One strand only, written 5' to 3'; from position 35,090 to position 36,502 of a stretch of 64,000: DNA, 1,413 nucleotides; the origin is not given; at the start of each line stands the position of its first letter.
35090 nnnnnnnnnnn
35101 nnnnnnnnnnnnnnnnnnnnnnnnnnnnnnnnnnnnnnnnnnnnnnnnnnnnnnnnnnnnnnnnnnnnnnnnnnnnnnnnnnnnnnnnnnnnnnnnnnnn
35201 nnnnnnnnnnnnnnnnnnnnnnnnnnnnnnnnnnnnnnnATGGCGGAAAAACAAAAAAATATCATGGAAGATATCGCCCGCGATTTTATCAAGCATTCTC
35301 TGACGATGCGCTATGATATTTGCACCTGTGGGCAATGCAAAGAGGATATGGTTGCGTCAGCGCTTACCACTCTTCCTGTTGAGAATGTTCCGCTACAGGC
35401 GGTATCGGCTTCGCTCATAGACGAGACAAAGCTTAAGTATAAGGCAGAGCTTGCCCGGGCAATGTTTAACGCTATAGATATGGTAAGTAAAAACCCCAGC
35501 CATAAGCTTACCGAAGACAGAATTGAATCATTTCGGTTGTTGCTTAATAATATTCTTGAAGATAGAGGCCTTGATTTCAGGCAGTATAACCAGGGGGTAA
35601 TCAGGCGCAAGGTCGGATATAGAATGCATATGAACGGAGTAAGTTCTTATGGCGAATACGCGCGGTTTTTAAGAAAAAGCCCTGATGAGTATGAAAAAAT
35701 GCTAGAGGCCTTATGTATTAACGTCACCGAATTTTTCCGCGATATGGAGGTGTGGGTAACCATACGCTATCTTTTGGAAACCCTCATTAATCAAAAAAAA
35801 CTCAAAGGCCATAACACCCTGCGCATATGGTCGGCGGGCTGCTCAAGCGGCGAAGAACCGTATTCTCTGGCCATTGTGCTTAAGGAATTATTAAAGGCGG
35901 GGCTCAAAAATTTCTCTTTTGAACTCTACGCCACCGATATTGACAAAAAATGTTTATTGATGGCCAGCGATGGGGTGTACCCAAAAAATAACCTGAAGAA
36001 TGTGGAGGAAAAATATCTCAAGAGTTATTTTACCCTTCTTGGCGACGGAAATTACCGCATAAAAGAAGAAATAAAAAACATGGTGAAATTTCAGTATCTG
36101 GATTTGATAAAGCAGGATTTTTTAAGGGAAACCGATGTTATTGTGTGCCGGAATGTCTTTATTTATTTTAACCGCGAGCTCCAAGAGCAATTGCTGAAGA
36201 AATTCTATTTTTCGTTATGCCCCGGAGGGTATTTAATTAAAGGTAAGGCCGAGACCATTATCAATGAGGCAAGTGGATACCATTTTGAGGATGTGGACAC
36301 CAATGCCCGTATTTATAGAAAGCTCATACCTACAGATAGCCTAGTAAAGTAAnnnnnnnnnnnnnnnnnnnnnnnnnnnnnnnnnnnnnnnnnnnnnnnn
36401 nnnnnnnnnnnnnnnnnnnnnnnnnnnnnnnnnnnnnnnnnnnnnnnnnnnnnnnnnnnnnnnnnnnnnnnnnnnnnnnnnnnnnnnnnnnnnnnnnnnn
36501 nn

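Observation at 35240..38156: ComFB-CheR fusion next to a REC-GGDEF (GGDDF) gene and a PilZ gene, with a second ComFB beside CheR at 62080-63203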

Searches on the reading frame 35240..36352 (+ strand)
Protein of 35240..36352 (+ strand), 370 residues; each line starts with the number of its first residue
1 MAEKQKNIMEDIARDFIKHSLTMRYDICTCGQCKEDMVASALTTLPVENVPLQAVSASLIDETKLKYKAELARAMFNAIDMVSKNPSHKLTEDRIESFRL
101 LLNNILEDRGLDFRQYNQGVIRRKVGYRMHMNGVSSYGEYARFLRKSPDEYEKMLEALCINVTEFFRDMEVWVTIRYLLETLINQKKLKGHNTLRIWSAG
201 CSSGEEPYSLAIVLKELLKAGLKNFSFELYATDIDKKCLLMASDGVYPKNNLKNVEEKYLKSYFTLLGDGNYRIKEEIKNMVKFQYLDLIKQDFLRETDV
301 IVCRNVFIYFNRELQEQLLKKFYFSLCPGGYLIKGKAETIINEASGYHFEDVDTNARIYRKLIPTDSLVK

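Call 3: search_protein_families(library=pfam, proteins=[window:35240-36352:+], max_evalue=0.01)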
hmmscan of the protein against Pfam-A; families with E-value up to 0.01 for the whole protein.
window:35240-36352:+ (370 aa): 4 families
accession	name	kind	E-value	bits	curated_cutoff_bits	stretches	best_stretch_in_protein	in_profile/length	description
PF01739.24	CheR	-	7.1e-57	192.4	27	1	161-345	1-184/195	CheR methyltransferase, SAM binding domain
PF10719.14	ComFB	-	6.4e-09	36.2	25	1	6-86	1-83/83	Late competence development protein ComFB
PF03705.20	CheR_N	-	1e-08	35.2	27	1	97-148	2-53/53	CheR methyltransferase, all-alpha domain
PF08242.18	Methyltransf_12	-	0.00032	21.8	30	1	280-332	49-98/98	Methyltransferase domain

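Call 4: search_protein_families(library=ncbifam, proteins=[window:35240-36352:+], max_evalue=0.01)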
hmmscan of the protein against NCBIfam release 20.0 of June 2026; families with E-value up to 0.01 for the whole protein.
window:35240-36352:+ (370 aa): 1 family
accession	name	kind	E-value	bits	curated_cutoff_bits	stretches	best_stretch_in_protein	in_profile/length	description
NF007902.0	PRK10611.1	equivalog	1.9e-40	138.9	435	1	105-341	34-267/287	protein-glutamate O-methyltransferase CheR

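Call 15: find_homologous_proteins(query=window:35240-36352:+, max_evalue=0.00001)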
Query window:35240-36352:+ (370 aa): 6919 proteins with E <= 0.00001 among 8000 candidates; the best 120 are listed.
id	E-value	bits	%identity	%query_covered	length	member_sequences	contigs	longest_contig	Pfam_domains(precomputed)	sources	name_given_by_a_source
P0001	1.1e-244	829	100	100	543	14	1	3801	PF03705.21,PF10719.15,PF01739.25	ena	-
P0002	9.7e-171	586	71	98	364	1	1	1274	PF03705.21,PF01739.25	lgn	-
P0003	5.2e-164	564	69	98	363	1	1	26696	PF03705.21,PF10719.15,PF01739.25,PF08242.19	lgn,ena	-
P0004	1.3e-153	529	68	96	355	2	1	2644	PF03705.21,PF10719.15,PF01739.25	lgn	-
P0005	1.6e-143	496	63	98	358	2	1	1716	PF03705.21,PF01739.25,PF08242.19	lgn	-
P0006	3.0e-140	485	61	98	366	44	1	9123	PF03705.21,PF10719.15,PF01739.25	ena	-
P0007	8.4e-138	477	61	98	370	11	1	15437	PF03705.21,PF10719.15,PF01739.25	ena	-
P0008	1.9e-136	473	57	98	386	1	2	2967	PF03705.21,PF10719.15,PF01739.25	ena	-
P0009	7.4e-135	468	57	98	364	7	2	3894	PF03705.21,PF10719.15,PF01739.25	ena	-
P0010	1.3e-134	467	58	98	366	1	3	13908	PF03705.21,PF10719.15,PF01739.25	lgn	-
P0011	1.0e-133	464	59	98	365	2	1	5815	PF03705.21,PF10719.15,PF01739.25,PF08241.19,PF08242.19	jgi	jgi:chemotaxis protein methyltransferase CheR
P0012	1.1e-133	464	58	98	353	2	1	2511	PF03705.21,PF01739.25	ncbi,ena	-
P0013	1.2e-132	460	58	99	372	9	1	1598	PF03705.21,PF10719.15,PF01739.25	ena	-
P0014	2.0e-132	460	57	98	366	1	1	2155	PF03705.21,PF10719.15,PF01739.25,PF08242.19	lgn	-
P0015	3.2e-132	459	57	98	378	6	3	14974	PF03705.21,PF10719.15,PF01739.25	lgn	-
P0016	1.8e-131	457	59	98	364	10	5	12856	PF03705.21,PF10719.15,PF01739.25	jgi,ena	-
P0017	2.7e-131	456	57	98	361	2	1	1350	PF03705.21,PF10719.15,PF01739.25,PF08242.19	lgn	-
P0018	3.5e-131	456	56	98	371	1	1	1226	PF03705.21,PF10719.15,PF01739.25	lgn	-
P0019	3.9e-131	455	60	98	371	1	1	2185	PF03705.21,PF10719.15,PF01739.25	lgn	-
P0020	4.0e-131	455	56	98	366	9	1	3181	PF03705.21,PF10719.15,PF01739.25,PF08242.19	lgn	-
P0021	1.2e-130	454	58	97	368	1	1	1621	PF03705.21,PF10719.15,PF01739.25,PF08242.19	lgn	-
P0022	1.2e-130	454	56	98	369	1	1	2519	PF03705.21,PF01739.25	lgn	-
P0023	5.5e-130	452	57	97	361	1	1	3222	PF03705.21,PF10719.15,PF01739.25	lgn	-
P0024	1.3e-129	450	57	98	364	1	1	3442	PF03705.21,PF10719.15,PF01739.25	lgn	-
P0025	2.0e-129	450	58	98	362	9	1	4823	PF03705.21,PF10719.15,PF01739.25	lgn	-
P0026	2.4e-129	450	56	98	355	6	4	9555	PF03705.21,PF10719.15,PF01739.25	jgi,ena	-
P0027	5.9e-129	448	56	98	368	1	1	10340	PF03705.21,PF10719.15,PF01739.25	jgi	jgi:chemotaxis protein methyltransferase CheR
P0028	6.7e-129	448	55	98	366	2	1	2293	PF03705.21,PF10719.15,PF01739.25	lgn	-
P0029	6.6e-128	445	56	98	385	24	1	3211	PF03705.21,PF10719.15,PF01739.25,PF08242.19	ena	-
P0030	3.1e-127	443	55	98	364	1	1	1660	PF03705.21,PF10719.15,PF01739.25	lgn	-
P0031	1.1e-126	441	55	98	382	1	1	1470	PF03705.21,PF10719.15,PF01739.25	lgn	-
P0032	1.2e-126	441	57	98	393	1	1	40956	PF03705.21,PF10719.15,PF01739.25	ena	-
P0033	1.5e-126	440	55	98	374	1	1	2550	PF03705.21,PF10719.15,PF01739.25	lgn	-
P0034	4.5e-126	439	57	98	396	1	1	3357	PF03705.21,PF10719.15,PF01739.25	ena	-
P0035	8.7e-126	438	55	98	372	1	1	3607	PF03705.21,PF10719.15,PF01739.25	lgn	-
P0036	1.2e-125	437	56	98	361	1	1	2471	PF03705.21,PF10719.15,PF01739.25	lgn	-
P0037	2.6e-125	436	56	98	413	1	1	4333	PF03705.21,PF10719.15,PF01739.25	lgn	-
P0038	5.0e-124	432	53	98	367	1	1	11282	PF03705.21,PF10719.15,PF01739.25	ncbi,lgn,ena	-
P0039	7.5e-124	431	54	98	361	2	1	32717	PF03705.21,PF10719.15,PF01739.25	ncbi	ncbi:MAG: CheR family methyltransferase [Candidatus Omnitrophota bacterium]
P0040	9.0e-124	431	54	98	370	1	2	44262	PF03705.21,PF10719.15,PF01739.25,PF08242.19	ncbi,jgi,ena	-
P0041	3.7e-123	429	54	98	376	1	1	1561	PF03705.21,PF10719.15,PF01739.25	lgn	-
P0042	3.8e-123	429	55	98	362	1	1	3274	PF03705.21,PF10719.15,PF01739.25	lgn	-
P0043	2.6e-121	423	52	98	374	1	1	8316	PF03705.21,PF10719.15,PF01739.25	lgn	-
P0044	2.9e-121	423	53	98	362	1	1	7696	PF03705.21,PF10719.15,PF01739.25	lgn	-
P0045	6.2e-121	422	55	98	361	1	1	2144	PF03705.21,PF10719.15,PF01739.25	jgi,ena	-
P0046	1.4e-120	421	52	98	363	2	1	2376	PF03705.21,PF10719.15,PF01739.25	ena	-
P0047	2.5e-120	420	52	98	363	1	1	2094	PF03705.21,PF10719.15,PF01739.25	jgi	jgi:chemotaxis protein methyltransferase CheR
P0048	2.4e-119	417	51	98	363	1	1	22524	PF03705.21,PF10719.15,PF01739.25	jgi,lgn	jgi:chemotaxis protein methyltransferase CheR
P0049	3.3e-119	416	53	98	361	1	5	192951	PF03705.21,PF10719.15,PF01739.25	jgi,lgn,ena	-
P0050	2.7e-118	413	54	98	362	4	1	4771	PF03705.21,PF10719.15,PF01739.25,PF08242.19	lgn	-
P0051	5.0e-117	409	51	98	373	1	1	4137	PF03705.21,PF10719.15,PF01739.25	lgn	-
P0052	9.8e-117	408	53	98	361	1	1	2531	PF03705.21,PF10719.15,PF01739.25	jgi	jgi:chemotaxis protein methyltransferase CheR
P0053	1.2e-116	408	52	98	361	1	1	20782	PF03705.21,PF10719.15,PF01739.25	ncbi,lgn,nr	ncbi:MAG: late competence development ComFB family protein [Candidatus Omnitrophica bacterium]|nr:la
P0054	3.6e-116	406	52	98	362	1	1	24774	PF03705.21,PF10719.15,PF01739.25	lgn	-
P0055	6.7e-116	405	52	98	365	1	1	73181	PF03705.21,PF13649.13,PF10719.15,PF01739.25,PF08241.19,PF08242.19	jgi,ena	-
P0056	7.4e-116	405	50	98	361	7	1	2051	PF03705.21,PF10719.15,PF01739.25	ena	-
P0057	1.2e-115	404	51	96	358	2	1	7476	PF03705.21,PF10719.15,PF01739.25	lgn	-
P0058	9.3e-115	402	50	98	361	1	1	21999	PF03705.21,PF10719.15,PF01739.25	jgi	jgi:chemotaxis protein methyltransferase CheR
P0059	9.9e-115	401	50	98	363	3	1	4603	PF03705.21,PF10719.15,PF01739.25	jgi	jgi:chemotaxis protein methyltransferase CheR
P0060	5.9e-114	399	52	98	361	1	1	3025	PF03705.21,PF10719.15,PF01739.25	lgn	-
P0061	1.8e-113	397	49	98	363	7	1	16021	PF03705.21,PF10719.15,PF01739.25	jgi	jgi:chemotaxis methyl-accepting protein methylase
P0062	4.9e-113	396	50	98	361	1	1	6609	PF03705.21,PF10719.15,PF01739.25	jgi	jgi:chemotaxis protein methyltransferase CheR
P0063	1.0e-112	395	50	98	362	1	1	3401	PF03705.21,PF10719.15,PF01739.25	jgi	jgi:chemotaxis protein methyltransferase CheR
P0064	1.2e-112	395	49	98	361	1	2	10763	PF03705.21,PF10719.15,PF01739.25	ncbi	-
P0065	1.5e-112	394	49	98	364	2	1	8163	PF03705.21,PF10719.15,PF01739.25,PF08242.19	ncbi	ncbi:MAG: CheR family methyltransferase [Deltaproteobacteria bacterium]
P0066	5.2e-112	393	49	98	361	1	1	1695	PF03705.21,PF10719.15,PF01739.25,PF08242.19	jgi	jgi:chemotaxis protein methyltransferase CheR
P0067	8.5e-112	392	50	98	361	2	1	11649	PF03705.21,PF10719.15,PF01739.25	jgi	jgi:chemotaxis protein methyltransferase CheR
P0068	9.7e-112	392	49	98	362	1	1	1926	PF03705.21,PF10719.15,PF01739.25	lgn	-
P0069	1.5e-111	391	48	98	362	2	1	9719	PF03705.21,PF10719.15,PF01739.25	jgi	jgi:chemotaxis methyl-accepting protein methylase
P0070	5.7e-111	389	49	98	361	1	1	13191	PF03705.21,PF10719.15,PF01739.25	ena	-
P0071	6.3e-111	389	50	98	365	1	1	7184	PF03705.21,PF10719.15,PF01739.25,PF08242.19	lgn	-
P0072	7.9e-111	389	48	98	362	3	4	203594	PF03705.21,PF10719.15,PF01739.25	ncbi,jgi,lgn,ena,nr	ncbi:MAG: late competence development ComFB family protein [Candidatus Omnitrophica bacterium]|jgi:c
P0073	1.2e-110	388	48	98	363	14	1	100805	PF03705.21,PF10719.15,PF01739.25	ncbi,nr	ncbi:MAG TPA: CheR family methyltransferase [Candidatus Omnitrophota bacterium]|nr:CheR family methy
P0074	2.6e-110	387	50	98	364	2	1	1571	PF03705.21,PF10719.15,PF01739.25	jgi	jgi:chemotaxis methyl-accepting protein methylase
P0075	2.6e-110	387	48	98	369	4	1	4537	PF03705.21,PF10719.15,PF01739.25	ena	-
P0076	3.8e-110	386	48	97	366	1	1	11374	PF03705.21,PF10719.15,PF01739.25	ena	-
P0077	9.7e-110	385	48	98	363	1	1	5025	PF03705.21,PF10719.15,PF01739.25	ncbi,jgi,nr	ncbi:MAG: late competence development ComFB family protein [Candidatus Omnitrophica bacterium]|jgi:c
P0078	1.2e-109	385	47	98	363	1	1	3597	PF03705.21,PF10719.15,PF01739.25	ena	-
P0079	3.9e-109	383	49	98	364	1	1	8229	PF03705.21,PF10719.15,PF01739.25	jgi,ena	-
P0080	4.9e-109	383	49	98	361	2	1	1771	PF03705.21,PF10719.15,PF01739.25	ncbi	-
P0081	7.4e-109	382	50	100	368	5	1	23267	PF03705.21,PF10719.15,PF01739.25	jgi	jgi:chemotaxis methyl-accepting protein methylase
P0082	1.1e-108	382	49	98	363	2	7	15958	PF03705.21,PF10719.15,PF01739.25,PF08242.19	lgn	-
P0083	1.8e-108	381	50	98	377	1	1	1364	PF03705.21,PF10719.15,PF01739.25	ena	-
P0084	4.9e-108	379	48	97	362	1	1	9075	PF03705.21,PF10719.15,PF01739.25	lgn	-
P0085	1.3e-107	378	48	98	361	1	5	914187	PF03705.21,PF10719.15,PF01739.25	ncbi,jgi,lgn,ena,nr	ncbi:MAG TPA: protein-glutamate O-methyltransferase CheR [Candidatus Omnitrophota bacterium]|nr:prot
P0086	1.5e-107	378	49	98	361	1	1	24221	PF03705.21,PF10719.15,PF01739.25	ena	-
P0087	1.6e-107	378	49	98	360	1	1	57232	PF03705.21,PF10719.15,PF01739.25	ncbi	ncbi:CheR family methyltransferase [Candidatus Omnitrophota bacterium]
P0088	1.9e-107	378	49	97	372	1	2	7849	PF03705.21,PF10719.15,PF01739.25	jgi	jgi:chemotaxis protein methyltransferase CheR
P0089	2.2e-107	377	48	98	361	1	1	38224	PF03705.21,PF10719.15,PF01739.25,PF08242.19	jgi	jgi:chemotaxis protein methyltransferase CheR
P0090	4.2e-107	376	47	97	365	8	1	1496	PF03705.21,PF01739.25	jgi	-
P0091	8.9e-107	375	49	97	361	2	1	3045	PF03705.21,PF10719.15,PF01739.25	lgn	-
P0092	1.2e-106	375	50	98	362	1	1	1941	PF03705.21,PF10719.15,PF01739.25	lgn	-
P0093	2.4e-106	374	47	98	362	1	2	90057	PF03705.21,PF10719.15,PF01739.25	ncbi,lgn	-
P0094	3.2e-106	374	48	97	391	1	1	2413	PF03705.21,PF10719.15,PF01739.25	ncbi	-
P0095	4.1e-106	373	50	98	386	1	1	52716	PF03705.21,PF10719.15,PF01739.25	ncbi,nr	ncbi:MAG: late competence development ComFB family protein [Candidatus Omnitrophica bacterium]|nr:la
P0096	8.3e-106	372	46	97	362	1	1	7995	PF03705.21,PF10719.15,PF01739.25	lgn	-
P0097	1.3e-105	372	48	97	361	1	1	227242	PF03705.21,PF10719.15,PF01739.25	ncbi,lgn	-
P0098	1.3e-105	371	47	98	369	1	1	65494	PF03705.21,PF10719.15,PF01739.25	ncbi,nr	ncbi:MAG: late competence development ComFB family protein [Candidatus Omnitrophica bacterium]|nr:la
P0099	1.6e-105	371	49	98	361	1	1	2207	PF03705.21,PF10719.15,PF01739.25,PF08242.19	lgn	-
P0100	2.2e-105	371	48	98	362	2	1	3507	PF03705.21,PF10719.15,PF01739.25,PF08241.19,PF08242.19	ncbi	-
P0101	5.8e-105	369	49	98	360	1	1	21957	PF13847.13,PF03705.21,PF10719.15,PF01739.25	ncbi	ncbi:MAG: CheR family methyltransferase [Candidatus Omnitrophota bacterium]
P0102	1.3e-104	368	45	98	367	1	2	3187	PF03705.21,PF10719.15,PF01739.25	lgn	-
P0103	2.2e-104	367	49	98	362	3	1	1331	PF03705.21,PF10719.15,PF01739.25,PF08242.19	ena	-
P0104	2.5e-104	367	48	97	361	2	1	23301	PF03705.21,PF10719.15,PF01739.25,PF08242.19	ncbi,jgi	ncbi:MAG: CheR family methyltransferase [Candidatus Omnitrophota bacterium]|jgi:chemotaxis methyl-ac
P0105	9.1e-104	365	49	98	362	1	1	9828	PF03705.21,PF10719.15,PF01739.25,PF08242.19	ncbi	-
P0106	1.6e-103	365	48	97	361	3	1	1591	PF03705.21,PF10719.15,PF01739.25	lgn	-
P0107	2.0e-103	364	46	98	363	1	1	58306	PF03705.21,PF10719.15,PF01739.25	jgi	jgi:chemotaxis protein methyltransferase CheR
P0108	3.2e-103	364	46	98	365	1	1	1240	PF03705.21,PF13649.13,PF10719.15,PF01739.25,PF08241.19,PF08242.19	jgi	jgi:chemotaxis protein methyltransferase CheR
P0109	1.1e-102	362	48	98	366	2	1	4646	PF03705.21,PF10719.15,PF01739.25,PF08242.19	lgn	-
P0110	1.3e-102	362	48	98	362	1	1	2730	PF03705.21,PF10719.15,PF01739.25,PF08241.19,PF08242.19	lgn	-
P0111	1.3e-102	362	46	98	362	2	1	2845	PF03705.21,PF10719.15,PF01739.25,PF08242.19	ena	-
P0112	2.7e-102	361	47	98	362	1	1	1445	PF03705.21,PF10719.15,PF01739.25,PF08241.19,PF08242.19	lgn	-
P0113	4.4e-102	360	46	98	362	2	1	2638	PF03705.21,PF10719.15,PF01739.25,PF08242.19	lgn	-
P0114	8.2e-102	359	46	98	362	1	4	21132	PF03705.21,PF10719.15,PF01739.25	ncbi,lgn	-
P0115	1.4e-101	358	47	96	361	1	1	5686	PF03705.21,PF01739.25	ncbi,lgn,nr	ncbi:MAG: protein-glutamate O-methyltransferase CheR [Candidatus Omnitrophica bacterium]|nr:protein-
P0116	7.2e-101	356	46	99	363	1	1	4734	PF03705.21,PF01739.25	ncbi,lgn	-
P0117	8.1e-101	356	47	96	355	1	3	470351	PF03705.21,PF01739.25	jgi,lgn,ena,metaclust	metaclust:\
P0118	1.4e-100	355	46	99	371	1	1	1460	PF03705.21,PF01739.25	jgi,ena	-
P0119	2.7e-100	354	47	96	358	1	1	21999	PF03705.21,PF01739.25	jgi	jgi:chemotaxis methyl-accepting protein methylase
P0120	5.9e-100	353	50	85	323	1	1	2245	PF03705.21,PF10719.15,PF01739.25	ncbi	-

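Call 17: find_related_loci(query=A1, collection=genome_contigs, flank=10000)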
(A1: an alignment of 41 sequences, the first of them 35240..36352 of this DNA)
Query A1 (370 aa) in genome_contigs; peptide patterns used: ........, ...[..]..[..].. (x = any residue, [..] = any of these).
600 stretches matched a pattern (row limit reached: there are more); 586 encode a relative of the query (tblastn E <= 1e-3); the best 80 are kept; 80 distinct loci.
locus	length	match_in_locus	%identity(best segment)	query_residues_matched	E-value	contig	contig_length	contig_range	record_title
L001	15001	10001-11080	48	1-361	9e-111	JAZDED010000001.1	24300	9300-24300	MAG: Candidatus Omnitrophota bacterium isolate MEGAHIT-group-0.121 k141_9604110, whole genome shotgun sequence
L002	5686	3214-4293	48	1-361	9e-105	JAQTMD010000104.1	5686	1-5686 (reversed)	MAG: Candidatus Omnitrophota bacterium isolate STA_32 NODE_34292_length_5686_cov_2.259759_Sandtown_A, whole genome shotg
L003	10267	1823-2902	49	1-361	1e-111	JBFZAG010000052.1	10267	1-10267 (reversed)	MAG: Candidatus Omnitrophota bacterium isolate PPR_0461 k121_1120712, whole genome shotgun sequence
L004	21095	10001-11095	41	4-367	2e-91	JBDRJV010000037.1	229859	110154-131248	MAG: Candidatus Omnitrophota bacterium isolate MEGAHIT-group-1.676 k141_2468534, whole genome shotgun sequence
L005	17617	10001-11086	40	4-361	2e-91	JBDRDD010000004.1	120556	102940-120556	MAG: bacterium isolate MEGAHIT-group-1.232 k141_13302248, whole genome shotgun sequence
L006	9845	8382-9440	46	3-361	1e-90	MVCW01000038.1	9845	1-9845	MAG: Candidatus Omnitrophica bacterium 4484_171 ex4484_171_scaffold_4763, whole genome shotgun sequence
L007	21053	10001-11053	42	7-360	2e-89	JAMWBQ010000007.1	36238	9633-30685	MAG: Candidatus Omnitrophota bacterium isolate DG_1_4.bins.113.Tibet NODE_824_length_36238_cov_1.308299, whole genome sh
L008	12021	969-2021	41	7-362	2e-84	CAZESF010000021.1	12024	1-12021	MAG TPA_asm: uncultured Planctomycetia bacterium isolate binchicken_co6_243 genome assembly, contig: NODE_6276_length_12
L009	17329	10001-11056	44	4-361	6e-84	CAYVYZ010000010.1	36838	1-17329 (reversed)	MAG TPA_asm: uncultured Planctomycetia bacterium isolate binchicken_co19_503 genome assembly, contig: NODE_1471_length_3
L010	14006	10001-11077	37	7-362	9e-71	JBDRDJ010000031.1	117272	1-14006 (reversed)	MAG: Candidatus Omnitrophota bacterium isolate MEGAHIT-group-1.241 k141_819936, whole genome shotgun sequence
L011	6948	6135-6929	43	4-264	2e-66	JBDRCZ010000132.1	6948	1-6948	MAG: Candidatus Omnitrophota bacterium isolate MEGAHIT-group-1.222 k141_4384929, whole genome shotgun sequence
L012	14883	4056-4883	42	85-361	4e-64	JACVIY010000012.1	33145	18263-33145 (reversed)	MAG: Candidatus Geothermincola secundus isolate QZM4_2.bin.157 contig012, whole genome shotgun sequence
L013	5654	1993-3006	39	7-344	1e-63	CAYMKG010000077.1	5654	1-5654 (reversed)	MAG TPA_asm: uncultured Planctomycetales bacterium isolate binchicken_co184_351 genome assembly, contig: NODE_30566_leng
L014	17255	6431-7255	40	89-362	2e-61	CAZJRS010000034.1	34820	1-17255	MAG TPA_asm: uncultured Methanocella sp. isolate SRP302447_co3_415 genome assembly, contig: NODE_3299_length_34820_cov_1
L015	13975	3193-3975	40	101-361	7e-61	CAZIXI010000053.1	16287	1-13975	MAG TPA_asm: uncultured bacterium isolate SRP077602_co2_311 genome assembly, contig: NODE_5367_length_16287_cov_4.041092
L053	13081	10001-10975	31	7-323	3e-48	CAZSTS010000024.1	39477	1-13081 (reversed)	MAG TPA_asm: uncultured Nitrospirales bacterium isolate SRP200020_co4_91 genome assembly, contig: NODE_1075_length_39477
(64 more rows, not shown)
